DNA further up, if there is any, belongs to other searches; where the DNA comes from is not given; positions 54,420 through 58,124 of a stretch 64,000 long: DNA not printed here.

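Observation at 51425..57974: Candidate split Type ISP-like defence system: PLD-nuclease/SNF2 motor plus MTase-TRD subunit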

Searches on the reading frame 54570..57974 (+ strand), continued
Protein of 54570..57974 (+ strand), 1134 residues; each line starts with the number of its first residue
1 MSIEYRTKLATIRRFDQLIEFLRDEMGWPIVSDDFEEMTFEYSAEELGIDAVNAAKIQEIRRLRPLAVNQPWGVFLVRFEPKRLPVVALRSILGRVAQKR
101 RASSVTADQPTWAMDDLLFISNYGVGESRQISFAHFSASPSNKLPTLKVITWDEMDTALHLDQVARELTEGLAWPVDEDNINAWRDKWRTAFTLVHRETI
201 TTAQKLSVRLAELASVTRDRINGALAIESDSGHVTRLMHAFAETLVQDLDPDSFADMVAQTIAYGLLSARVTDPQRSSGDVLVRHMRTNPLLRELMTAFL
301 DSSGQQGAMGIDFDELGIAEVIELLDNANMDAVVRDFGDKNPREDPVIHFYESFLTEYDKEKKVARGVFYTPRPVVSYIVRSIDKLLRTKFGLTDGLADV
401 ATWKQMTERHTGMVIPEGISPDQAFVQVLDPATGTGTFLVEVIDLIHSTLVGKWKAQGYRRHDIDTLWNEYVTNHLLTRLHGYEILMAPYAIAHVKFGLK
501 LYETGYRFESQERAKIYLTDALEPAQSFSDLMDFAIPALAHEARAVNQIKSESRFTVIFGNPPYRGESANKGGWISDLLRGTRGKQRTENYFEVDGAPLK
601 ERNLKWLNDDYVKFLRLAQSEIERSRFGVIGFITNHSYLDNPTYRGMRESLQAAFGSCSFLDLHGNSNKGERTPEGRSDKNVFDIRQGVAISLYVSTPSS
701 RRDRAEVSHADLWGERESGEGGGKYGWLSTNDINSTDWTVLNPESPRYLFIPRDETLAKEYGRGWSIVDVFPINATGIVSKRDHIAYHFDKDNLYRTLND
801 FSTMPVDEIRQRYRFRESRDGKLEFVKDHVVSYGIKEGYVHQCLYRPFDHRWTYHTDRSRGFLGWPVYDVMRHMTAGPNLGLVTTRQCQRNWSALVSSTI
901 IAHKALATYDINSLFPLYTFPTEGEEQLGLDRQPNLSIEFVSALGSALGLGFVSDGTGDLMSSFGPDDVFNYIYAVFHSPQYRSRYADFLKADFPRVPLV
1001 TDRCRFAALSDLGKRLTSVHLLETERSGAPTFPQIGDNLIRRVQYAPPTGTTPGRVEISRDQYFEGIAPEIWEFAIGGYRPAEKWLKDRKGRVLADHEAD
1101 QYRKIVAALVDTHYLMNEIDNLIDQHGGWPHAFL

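Call 14: find_encoding_contigs(protein=P0050, flank=8000, max_places=2)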
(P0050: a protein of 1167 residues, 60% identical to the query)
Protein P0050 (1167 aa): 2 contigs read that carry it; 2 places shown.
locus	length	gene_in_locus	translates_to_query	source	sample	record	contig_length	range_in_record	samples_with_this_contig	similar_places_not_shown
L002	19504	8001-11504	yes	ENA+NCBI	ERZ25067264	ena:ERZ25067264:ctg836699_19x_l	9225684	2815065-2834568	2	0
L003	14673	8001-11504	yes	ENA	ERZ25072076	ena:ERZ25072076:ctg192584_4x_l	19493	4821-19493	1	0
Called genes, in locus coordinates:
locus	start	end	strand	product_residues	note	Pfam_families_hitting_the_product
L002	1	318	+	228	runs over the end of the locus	PF02586:SRAP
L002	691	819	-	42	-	-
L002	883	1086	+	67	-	PF01797:Y1_Tnp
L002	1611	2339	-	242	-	-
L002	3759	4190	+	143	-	PF11149:DUF2924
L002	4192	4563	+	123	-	PF00239:Resolvase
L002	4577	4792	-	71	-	-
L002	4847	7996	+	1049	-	PF09565:RE_NgoFVII (faint), PF13091:PLDc_2, PF00176:SNF2-rel_dom (faint), PF04851:ResIII (weak), PF00271:Helicase_C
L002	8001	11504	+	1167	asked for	PF02384:N6_Mtase (faint), PF07669:Eco57I (weak), PF18135:Type_ISP_C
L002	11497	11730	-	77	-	-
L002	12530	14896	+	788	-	-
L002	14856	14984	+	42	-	-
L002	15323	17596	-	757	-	PF02012:BNR (faint), PF25852:DUF6242_C (faint), PF15902:Sortilin-Vps10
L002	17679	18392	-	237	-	PF15902:Sortilin-Vps10 (weak)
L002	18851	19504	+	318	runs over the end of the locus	PF07510:GmrSD_C (weak), PF00036:EF-hand_1 (faint), PF05901:Excalibur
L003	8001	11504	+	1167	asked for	PF02384:N6_Mtase (faint), PF07669:Eco57I (weak), PF18135:Type_ISP_C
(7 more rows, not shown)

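Call 15: find_encoding_contigs(protein=P0067, flank=8000, max_places=2)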
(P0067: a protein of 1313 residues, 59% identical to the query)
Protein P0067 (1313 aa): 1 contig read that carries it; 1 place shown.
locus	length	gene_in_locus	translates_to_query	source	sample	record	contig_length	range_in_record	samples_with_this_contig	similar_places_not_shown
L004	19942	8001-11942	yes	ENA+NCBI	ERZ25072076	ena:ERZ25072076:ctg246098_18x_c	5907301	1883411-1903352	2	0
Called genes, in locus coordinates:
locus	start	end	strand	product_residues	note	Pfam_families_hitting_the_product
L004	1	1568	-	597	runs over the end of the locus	PF00117:GATase, PF07722:Peptidase_C26 (weak), PF02540:NAD_synthase (faint), PF00958:GMP_synt_C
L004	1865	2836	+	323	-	-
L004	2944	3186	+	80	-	PF02604:PhdYeFM_antitox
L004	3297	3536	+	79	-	PF09957:VapB_antitoxin (weak)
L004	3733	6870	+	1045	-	PF13091:PLDc_2, PF00176:SNF2-rel_dom (faint), PF04851:ResIII (weak), PF00271:Helicase_C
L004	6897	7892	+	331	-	PF06067:DUF932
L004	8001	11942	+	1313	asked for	PF02384:N6_Mtase (faint), PF07669:Eco57I (weak), PF18135:Type_ISP_C, PF00717:Peptidase_S24 (weak)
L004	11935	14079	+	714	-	PF02518:HATPase_c (weak), PF13589:HATPase_c_3, PF02518:HATPase_c (weak)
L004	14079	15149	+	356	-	-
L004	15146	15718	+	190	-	PF08808:RES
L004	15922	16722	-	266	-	PF18928:DUF5677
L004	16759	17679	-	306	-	PF00145:DNA_methylase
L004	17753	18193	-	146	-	PF03852:Vsr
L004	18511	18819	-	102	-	-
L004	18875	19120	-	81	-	-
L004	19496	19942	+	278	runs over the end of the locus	PF14100:DUF6807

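Call 27: search_solved_structures(query=window:54570-57974:+, max_evalue=0.01, show_alignments=2)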
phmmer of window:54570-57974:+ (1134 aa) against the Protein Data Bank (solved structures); distinct sequences matched with E-value up to 0.01: 3.
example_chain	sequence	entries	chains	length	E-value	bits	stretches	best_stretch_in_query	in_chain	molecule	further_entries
5ffj_A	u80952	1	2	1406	5e-29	103.9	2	275-795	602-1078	Endonuclease and methylase LlaGI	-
7lo5_A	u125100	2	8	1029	1.7e-28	102.1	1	426-1021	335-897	Site-specific DNA-methyltransferase (adenine-specific)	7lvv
4xqk_A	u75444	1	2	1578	8e-28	99.9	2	426-745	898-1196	LlaBIII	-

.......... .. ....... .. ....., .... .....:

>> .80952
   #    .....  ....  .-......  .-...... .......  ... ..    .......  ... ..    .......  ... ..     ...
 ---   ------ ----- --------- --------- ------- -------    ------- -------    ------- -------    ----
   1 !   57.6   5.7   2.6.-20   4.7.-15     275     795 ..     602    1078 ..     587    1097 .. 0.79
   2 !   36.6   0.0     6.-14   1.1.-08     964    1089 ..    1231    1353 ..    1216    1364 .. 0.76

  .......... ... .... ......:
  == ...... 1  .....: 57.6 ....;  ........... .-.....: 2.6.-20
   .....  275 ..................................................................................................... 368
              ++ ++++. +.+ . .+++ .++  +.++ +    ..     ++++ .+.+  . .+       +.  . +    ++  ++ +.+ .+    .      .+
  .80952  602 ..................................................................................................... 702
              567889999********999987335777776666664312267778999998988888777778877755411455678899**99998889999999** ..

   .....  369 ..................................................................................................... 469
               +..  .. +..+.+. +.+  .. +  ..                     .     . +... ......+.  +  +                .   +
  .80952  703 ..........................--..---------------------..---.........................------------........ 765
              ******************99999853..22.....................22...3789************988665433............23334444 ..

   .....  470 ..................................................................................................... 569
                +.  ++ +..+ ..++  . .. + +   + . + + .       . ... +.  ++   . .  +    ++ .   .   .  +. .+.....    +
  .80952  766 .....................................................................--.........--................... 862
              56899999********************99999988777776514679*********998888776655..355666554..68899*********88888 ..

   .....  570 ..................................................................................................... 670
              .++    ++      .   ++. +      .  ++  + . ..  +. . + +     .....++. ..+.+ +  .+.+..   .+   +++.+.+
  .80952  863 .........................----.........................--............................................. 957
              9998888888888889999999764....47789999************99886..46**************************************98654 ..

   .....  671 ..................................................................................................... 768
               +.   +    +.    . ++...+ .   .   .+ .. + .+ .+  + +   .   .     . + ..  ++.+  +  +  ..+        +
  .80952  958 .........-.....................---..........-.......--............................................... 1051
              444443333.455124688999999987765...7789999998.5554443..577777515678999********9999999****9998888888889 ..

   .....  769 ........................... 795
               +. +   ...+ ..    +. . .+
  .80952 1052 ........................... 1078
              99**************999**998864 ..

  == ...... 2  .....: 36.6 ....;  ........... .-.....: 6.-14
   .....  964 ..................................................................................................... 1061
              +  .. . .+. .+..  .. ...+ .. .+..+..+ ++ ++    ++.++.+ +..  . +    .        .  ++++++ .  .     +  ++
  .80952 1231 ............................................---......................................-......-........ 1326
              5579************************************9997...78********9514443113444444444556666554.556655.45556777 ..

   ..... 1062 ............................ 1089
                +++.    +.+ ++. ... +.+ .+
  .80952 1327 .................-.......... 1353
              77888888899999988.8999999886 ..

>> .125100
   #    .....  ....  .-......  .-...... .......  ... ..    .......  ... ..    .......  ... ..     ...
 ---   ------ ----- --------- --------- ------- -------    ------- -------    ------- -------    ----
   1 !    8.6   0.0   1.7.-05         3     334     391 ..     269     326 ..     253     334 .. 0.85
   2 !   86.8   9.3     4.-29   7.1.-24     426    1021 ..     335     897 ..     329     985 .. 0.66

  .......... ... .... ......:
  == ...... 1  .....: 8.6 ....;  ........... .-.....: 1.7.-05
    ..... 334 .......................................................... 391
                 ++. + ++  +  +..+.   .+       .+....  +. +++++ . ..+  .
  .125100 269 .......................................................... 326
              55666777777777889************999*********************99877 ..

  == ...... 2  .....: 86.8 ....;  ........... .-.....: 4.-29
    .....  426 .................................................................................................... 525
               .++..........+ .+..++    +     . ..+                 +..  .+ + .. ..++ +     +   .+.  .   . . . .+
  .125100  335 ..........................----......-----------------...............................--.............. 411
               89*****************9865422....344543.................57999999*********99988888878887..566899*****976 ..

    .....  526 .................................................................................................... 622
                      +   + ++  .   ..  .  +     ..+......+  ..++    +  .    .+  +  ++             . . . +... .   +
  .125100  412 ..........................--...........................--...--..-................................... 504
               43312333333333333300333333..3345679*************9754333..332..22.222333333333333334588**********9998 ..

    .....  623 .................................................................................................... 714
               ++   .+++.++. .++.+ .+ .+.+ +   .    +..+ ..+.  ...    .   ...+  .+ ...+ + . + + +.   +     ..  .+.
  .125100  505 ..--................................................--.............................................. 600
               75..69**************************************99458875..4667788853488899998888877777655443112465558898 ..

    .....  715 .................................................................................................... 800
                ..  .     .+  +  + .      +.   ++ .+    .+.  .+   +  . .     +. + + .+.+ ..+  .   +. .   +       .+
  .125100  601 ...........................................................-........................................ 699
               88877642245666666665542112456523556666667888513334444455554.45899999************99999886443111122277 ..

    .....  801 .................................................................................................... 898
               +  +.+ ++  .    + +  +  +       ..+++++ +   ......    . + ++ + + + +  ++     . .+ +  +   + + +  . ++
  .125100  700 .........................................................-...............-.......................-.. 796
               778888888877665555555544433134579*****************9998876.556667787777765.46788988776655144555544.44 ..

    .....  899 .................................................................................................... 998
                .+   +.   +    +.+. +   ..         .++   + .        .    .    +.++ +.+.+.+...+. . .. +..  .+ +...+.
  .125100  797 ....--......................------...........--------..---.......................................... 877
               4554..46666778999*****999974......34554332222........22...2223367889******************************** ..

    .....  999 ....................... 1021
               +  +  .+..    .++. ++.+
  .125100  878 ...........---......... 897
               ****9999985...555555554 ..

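Call 51: search_protein_families(library=pfam, proteins=[L004:6897-7892:+], max_evalue=0.001)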
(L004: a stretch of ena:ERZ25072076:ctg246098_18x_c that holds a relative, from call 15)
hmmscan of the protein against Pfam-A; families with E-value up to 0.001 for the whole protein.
L004:6897-7892:+ (331 aa): 1 family
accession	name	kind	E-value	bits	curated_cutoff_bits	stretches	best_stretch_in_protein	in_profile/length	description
PF06067.16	DUF932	-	9.4e-13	48.9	23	1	74-230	2-154/227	Domain of unknown function (DUF932)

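Call 66: list_cluster_members(proteins=[P0018, P0050, P0100, P0059, P0160, P0199, P0232, P0033])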
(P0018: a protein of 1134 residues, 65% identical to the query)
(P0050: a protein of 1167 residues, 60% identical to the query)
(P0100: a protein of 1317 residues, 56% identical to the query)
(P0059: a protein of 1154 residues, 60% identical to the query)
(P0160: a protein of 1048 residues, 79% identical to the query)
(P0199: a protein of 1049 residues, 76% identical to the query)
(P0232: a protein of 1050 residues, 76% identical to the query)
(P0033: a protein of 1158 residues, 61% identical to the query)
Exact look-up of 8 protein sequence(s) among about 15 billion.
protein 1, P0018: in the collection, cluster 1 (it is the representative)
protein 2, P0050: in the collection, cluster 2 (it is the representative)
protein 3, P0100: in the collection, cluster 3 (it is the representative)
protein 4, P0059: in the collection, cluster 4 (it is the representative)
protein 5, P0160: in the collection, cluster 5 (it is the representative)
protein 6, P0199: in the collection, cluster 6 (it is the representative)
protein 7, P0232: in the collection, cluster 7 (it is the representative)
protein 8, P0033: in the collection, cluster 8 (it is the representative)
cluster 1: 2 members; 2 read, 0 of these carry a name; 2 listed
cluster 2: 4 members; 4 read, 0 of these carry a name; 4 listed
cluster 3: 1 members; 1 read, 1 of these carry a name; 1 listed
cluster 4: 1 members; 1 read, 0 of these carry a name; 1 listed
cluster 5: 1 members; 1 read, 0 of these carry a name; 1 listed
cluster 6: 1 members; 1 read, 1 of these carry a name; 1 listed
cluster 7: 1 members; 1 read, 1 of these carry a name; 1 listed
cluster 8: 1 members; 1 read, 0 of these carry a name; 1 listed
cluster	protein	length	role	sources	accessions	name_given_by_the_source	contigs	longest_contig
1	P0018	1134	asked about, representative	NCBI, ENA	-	-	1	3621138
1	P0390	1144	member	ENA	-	-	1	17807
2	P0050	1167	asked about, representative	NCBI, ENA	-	-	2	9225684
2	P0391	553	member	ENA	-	-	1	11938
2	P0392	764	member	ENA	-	-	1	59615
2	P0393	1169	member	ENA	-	-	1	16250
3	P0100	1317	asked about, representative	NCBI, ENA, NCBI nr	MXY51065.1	MAG: hypothetical protein F4Y86_00840 [Gammaproteobacteria bacterium] | hypothetical protein [Gammaproteobacteria bacterium]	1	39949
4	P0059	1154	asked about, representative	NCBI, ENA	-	-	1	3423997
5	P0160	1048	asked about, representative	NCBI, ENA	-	-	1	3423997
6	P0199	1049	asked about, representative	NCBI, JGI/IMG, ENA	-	superfamily II DNA or RNA helicase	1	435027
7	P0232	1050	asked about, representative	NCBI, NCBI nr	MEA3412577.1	MAG: helicase-related protein [Pseudomonadota bacterium] | helicase-related protein [Pseudomonadota bacterium]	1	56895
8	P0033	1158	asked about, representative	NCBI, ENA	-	-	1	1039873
